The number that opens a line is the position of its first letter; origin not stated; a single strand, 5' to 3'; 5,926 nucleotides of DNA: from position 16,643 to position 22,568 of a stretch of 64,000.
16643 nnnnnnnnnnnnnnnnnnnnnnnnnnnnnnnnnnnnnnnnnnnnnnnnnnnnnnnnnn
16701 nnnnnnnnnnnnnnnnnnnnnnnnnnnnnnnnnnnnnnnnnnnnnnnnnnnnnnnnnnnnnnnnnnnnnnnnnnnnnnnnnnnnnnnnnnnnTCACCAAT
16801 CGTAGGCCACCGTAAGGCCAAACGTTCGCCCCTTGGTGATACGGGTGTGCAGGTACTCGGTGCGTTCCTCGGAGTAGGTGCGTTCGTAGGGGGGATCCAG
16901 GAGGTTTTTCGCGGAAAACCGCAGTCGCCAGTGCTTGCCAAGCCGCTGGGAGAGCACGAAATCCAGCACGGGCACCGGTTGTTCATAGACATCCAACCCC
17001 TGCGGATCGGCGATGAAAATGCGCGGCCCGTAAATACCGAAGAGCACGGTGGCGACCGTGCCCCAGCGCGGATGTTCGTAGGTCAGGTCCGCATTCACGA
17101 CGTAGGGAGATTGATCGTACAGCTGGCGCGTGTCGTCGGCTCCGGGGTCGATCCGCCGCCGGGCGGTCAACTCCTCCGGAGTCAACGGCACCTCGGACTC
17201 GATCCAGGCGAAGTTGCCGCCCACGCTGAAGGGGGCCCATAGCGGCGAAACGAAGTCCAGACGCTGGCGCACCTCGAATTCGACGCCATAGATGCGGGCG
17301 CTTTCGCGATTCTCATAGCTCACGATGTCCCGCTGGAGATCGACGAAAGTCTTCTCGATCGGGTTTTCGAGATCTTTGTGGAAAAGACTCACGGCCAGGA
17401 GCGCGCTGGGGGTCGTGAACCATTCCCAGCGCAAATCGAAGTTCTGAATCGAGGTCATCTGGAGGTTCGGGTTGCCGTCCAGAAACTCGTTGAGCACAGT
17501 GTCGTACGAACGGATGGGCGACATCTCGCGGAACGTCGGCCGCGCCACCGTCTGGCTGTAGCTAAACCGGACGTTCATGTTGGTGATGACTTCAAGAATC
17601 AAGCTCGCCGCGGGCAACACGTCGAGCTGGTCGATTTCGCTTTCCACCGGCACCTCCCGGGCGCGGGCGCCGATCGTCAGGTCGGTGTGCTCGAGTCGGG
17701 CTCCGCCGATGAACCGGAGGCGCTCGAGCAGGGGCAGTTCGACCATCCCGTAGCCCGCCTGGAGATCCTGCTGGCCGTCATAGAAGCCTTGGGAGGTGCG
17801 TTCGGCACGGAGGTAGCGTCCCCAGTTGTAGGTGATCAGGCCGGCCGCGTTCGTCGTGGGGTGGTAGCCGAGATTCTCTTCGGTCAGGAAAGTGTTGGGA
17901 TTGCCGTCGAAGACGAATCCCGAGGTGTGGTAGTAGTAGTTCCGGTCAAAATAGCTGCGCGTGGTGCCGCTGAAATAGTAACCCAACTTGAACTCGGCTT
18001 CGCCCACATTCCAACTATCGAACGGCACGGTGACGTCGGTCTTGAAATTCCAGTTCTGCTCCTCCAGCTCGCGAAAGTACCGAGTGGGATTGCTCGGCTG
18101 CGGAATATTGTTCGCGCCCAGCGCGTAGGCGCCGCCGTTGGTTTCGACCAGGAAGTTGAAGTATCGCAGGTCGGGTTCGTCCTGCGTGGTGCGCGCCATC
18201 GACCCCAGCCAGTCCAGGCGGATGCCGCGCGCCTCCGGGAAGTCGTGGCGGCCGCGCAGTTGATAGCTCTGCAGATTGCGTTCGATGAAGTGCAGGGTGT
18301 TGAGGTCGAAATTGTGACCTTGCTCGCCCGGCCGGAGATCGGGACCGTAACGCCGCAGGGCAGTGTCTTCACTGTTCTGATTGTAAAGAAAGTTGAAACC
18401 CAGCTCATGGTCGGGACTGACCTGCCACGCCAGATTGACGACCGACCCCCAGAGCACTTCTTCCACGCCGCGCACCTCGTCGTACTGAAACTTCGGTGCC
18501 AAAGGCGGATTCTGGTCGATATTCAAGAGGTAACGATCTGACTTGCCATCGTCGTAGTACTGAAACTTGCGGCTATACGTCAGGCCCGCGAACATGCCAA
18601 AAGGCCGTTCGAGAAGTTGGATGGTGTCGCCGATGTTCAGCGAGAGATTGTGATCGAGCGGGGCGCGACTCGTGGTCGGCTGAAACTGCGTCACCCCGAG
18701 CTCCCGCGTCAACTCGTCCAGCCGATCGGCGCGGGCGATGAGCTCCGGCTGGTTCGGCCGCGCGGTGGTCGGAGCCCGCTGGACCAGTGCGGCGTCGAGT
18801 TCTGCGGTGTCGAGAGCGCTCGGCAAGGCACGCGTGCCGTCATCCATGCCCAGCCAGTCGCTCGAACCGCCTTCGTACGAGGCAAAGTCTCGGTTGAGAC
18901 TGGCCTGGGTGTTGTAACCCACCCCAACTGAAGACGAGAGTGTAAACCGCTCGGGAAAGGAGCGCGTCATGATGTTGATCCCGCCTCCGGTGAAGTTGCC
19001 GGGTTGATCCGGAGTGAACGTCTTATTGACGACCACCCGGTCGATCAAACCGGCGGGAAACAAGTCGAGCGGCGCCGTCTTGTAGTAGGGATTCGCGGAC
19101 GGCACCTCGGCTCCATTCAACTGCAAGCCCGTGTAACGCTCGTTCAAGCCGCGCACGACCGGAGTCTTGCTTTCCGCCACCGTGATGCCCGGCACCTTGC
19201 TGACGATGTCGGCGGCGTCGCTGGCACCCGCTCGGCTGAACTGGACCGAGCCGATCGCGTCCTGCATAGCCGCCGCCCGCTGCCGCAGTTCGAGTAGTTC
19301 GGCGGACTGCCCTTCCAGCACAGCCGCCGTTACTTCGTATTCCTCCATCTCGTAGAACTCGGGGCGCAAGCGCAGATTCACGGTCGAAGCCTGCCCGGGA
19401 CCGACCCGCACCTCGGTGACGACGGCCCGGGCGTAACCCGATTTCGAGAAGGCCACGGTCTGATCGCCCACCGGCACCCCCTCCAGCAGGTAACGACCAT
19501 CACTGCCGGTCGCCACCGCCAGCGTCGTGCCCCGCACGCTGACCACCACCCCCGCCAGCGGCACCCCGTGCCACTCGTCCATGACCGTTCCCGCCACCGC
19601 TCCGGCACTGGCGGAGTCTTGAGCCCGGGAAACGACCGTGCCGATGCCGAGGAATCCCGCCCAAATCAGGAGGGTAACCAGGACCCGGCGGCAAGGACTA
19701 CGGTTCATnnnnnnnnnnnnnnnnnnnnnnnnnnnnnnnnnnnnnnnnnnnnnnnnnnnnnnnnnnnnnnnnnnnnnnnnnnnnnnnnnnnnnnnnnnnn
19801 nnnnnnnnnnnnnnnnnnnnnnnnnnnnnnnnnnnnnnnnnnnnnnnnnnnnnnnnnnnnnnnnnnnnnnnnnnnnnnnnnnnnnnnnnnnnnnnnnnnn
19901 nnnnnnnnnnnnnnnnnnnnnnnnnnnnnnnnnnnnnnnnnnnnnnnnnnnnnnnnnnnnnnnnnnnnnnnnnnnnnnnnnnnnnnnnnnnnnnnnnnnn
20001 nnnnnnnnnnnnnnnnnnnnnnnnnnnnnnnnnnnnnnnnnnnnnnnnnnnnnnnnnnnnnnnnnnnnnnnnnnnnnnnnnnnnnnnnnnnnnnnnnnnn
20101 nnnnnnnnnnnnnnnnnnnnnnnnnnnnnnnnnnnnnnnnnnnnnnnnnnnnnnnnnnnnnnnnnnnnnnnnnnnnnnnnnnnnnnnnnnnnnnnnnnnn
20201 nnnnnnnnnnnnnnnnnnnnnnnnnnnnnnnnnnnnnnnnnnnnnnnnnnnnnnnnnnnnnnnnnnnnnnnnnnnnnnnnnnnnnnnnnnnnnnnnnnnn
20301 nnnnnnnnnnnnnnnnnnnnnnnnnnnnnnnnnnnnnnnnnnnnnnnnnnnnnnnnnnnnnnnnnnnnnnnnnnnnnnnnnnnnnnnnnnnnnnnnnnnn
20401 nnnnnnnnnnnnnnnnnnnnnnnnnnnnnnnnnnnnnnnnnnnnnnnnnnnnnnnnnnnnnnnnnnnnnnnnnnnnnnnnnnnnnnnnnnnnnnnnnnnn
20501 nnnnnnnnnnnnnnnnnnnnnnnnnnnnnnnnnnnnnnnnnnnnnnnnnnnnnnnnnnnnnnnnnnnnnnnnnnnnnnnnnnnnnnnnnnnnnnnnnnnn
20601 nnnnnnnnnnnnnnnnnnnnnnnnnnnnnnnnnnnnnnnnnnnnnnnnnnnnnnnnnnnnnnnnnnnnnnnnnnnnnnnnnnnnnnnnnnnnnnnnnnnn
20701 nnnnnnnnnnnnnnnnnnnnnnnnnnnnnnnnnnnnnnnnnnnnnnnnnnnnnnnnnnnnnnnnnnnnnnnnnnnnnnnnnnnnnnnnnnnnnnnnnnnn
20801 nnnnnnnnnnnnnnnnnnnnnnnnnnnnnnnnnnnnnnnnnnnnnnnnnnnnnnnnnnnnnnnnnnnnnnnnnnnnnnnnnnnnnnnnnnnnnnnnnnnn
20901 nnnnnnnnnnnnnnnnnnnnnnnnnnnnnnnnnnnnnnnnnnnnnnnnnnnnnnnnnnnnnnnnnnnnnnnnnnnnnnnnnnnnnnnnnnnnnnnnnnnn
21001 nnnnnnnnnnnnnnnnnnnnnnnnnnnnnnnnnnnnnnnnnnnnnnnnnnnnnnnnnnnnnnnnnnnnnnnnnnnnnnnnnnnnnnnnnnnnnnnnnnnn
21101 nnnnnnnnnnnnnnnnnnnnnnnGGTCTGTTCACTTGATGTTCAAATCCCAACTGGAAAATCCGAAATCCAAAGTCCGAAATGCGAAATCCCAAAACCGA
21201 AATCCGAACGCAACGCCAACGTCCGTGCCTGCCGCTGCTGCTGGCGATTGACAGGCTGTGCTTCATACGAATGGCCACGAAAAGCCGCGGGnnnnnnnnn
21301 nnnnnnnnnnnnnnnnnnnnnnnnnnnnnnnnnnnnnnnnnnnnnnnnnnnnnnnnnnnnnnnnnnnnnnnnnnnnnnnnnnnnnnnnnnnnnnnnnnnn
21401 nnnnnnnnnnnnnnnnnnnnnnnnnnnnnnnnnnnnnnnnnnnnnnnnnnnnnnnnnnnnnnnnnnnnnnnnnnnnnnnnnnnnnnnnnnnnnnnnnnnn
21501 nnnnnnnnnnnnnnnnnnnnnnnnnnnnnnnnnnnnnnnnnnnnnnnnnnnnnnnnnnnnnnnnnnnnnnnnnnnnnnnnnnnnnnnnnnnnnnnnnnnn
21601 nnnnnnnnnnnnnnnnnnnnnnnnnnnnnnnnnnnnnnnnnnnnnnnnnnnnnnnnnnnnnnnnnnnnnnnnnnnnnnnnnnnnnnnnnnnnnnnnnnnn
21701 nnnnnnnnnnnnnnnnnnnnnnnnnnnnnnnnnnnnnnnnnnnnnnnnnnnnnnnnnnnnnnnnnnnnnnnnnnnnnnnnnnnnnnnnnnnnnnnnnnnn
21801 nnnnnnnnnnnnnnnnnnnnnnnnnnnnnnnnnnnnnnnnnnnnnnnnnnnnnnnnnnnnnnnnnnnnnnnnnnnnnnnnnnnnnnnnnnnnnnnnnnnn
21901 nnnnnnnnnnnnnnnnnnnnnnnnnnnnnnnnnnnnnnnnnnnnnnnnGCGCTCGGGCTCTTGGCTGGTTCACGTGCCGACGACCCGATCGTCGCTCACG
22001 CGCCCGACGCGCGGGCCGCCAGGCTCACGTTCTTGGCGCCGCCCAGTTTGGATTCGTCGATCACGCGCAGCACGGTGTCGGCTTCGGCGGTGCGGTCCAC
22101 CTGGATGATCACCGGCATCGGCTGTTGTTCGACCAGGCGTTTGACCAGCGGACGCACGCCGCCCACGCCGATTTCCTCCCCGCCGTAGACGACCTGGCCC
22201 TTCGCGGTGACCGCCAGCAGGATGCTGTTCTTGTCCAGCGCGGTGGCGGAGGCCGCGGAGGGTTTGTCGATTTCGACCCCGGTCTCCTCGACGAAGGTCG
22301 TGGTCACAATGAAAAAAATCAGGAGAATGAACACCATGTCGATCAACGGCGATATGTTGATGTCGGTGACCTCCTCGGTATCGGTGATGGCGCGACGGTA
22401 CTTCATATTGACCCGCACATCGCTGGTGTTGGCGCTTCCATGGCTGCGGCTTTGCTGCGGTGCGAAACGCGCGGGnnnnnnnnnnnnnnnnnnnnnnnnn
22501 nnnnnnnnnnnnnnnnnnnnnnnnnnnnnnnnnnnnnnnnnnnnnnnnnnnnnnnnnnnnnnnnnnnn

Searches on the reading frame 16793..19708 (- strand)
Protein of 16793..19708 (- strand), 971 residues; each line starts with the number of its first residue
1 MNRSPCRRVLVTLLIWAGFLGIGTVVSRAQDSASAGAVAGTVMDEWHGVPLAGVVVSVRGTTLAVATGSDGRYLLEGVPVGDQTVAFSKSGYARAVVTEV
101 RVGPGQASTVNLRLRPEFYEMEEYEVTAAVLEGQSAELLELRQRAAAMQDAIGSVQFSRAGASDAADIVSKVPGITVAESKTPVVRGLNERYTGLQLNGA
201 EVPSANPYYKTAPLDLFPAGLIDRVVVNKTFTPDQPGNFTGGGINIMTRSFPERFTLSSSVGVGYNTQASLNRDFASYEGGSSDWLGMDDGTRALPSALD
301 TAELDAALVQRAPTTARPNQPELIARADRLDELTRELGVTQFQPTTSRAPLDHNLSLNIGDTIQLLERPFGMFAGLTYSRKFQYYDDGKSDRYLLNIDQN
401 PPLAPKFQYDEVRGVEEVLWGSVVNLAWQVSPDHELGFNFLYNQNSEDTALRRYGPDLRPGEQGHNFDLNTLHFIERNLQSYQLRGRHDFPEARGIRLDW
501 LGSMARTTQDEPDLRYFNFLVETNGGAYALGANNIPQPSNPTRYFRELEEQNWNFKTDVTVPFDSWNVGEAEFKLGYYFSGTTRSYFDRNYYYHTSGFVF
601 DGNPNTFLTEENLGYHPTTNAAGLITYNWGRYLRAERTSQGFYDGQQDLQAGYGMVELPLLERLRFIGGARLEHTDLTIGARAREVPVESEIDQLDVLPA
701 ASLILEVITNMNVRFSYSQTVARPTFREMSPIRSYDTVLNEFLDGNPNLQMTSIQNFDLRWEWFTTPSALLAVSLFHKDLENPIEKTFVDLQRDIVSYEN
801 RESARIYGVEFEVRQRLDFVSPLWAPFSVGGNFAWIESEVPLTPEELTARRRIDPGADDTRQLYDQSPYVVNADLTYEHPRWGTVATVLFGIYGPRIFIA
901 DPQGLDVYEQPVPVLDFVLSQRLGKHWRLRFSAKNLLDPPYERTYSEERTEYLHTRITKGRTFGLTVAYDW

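Call 12: search_protein_families(library=pfam, proteins=[window:16793-19708:-], max_evalue=0.01)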
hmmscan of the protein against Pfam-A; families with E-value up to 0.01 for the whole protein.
window:16793-19708:- (971 aa): 4 families
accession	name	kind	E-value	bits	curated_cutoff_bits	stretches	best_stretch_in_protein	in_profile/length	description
PF00593.30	TonB_dep_Rec_b-barrel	-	3.1e-32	113.4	27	1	515-936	20-436/436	TonB dependent receptor-like, beta-barrel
PF13620.12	CarboxypepD_reg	-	2.4e-16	60.3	32.3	1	38-114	2-81/82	Carboxypeptidase regulatory-like domain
PF13715.12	CarbopepD_reg_2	-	7.1e-12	45.6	32.2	1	38-124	1-86/88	CarboxypepD_reg-like domain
PF07715.20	Plug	-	2.6e-08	34.8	23.9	1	148-243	8-106/107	TonB-dependent Receptor Plug Domain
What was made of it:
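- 16793..19708 (-): TonB-dependent transporter, 971 aa, with an N-terminal CarboxypepD_reg domain. Pfam Plug, barrel and CarboxypepD_reg (call 12).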

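Call 50: search_protein_families(library=ncbifam, proteins=[window:16793-19708:-], max_evalue=0.1)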
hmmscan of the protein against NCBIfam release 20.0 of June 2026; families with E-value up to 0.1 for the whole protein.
window:16793-19708:- (971 aa): 8 families
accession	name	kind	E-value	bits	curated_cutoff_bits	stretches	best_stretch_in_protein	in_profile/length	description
TIGR01782.1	TonB-Xanth-Caul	subfamily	1.2e-69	235.6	310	1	140-970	18-867/868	TonB-dependent receptor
TIGR01785.1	TonB-hemin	subfamily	7e-17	61.1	316.85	2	641-971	357-677/677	TonB-dependent heme/hemoglobin receptor family protein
TIGR01783.1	TonB-siderophor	subfamily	1.3e-12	47.2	223.5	1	675-970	377-648/649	TonB-dependent siderophore receptor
TIGR01786.1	TonB-hemlactrns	subfamily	2.7e-12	45.9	323.75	2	661-971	404-719/719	TonB-dependent hemoglobin/transferrin/lactoferrin family receptor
NF052345.1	S_layer_anammox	exception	2.4e-09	35.2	1400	1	33-129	1310-1406/1596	Kustd1514 family S-layer glycoprotein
TIGR04056.1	OMP_RagA_SusC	subfamily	2.8e-07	29.3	368.25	1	38-128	3-85/981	SusC/RagA family TonB-linked outer membrane protein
NF007478.2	PRK10064.1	equivalog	0.00079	17.8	745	1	140-260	43-169/663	catecholate siderophore receptor CirA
TIGR01779.1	TonB-B12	equivalog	0.07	11.6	599.7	0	745-946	425-598/614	TonB-dependent vitamin B12 receptor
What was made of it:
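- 16793..19708 (-): Best NCBIfam is TIGR01782 TonB-Xanth-Caul, below its cut-off (call 50).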

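Call 56: list_cluster_members(proteins=[P0265, window:16793-19708:-, window:19729-21123:-])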
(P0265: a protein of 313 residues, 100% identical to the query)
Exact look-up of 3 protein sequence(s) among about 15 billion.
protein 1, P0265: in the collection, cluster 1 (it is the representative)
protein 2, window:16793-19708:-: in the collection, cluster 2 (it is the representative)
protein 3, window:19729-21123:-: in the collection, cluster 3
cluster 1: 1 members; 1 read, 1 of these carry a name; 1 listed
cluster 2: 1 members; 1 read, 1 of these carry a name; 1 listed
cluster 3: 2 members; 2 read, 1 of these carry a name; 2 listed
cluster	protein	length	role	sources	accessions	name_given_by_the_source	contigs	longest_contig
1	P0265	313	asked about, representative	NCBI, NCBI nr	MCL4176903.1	MAG: hypothetical protein KJ072_04040 [Verrucomicrobia bacterium] | hypothetical protein [Verrucomicrobiota bacterium]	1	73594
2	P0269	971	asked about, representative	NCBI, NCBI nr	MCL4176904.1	MAG: TonB-dependent receptor [Verrucomicrobia bacterium] | TonB-dependent receptor [Verrucomicrobiota bacterium]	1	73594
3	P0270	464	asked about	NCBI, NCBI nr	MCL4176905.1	MAG: tetratricopeptide repeat protein [Verrucomicrobia bacterium] | tetratricopeptide repeat protein [Verrucomicrobiota bacterium]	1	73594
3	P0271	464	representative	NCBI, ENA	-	-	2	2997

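Call 74: search_solved_structures(query=window:16793-19708:-, max_evalue=0.001)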
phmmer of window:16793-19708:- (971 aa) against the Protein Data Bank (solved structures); distinct sequences matched with E-value up to 0.001: 0.

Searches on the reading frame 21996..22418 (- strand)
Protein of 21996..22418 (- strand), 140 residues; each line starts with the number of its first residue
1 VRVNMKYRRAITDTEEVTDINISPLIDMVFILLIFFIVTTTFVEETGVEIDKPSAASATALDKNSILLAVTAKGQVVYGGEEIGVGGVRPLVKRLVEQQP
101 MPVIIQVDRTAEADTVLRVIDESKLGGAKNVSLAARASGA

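Call 48: search_protein_families(library=pfam, proteins=[window:21996-22418:-], max_evalue=0.001)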
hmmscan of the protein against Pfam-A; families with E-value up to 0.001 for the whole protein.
window:21996-22418:- (140 aa): 1 family
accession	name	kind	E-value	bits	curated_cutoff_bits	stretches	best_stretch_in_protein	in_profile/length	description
PF02472.21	ExbD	-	2.3e-27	96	25.4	1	15-136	3-126/128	Biopolymer transport protein ExbD/TolR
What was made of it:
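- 21996..22418 (-): ExbD. PF02472 E 2.3e-27 (call 48)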
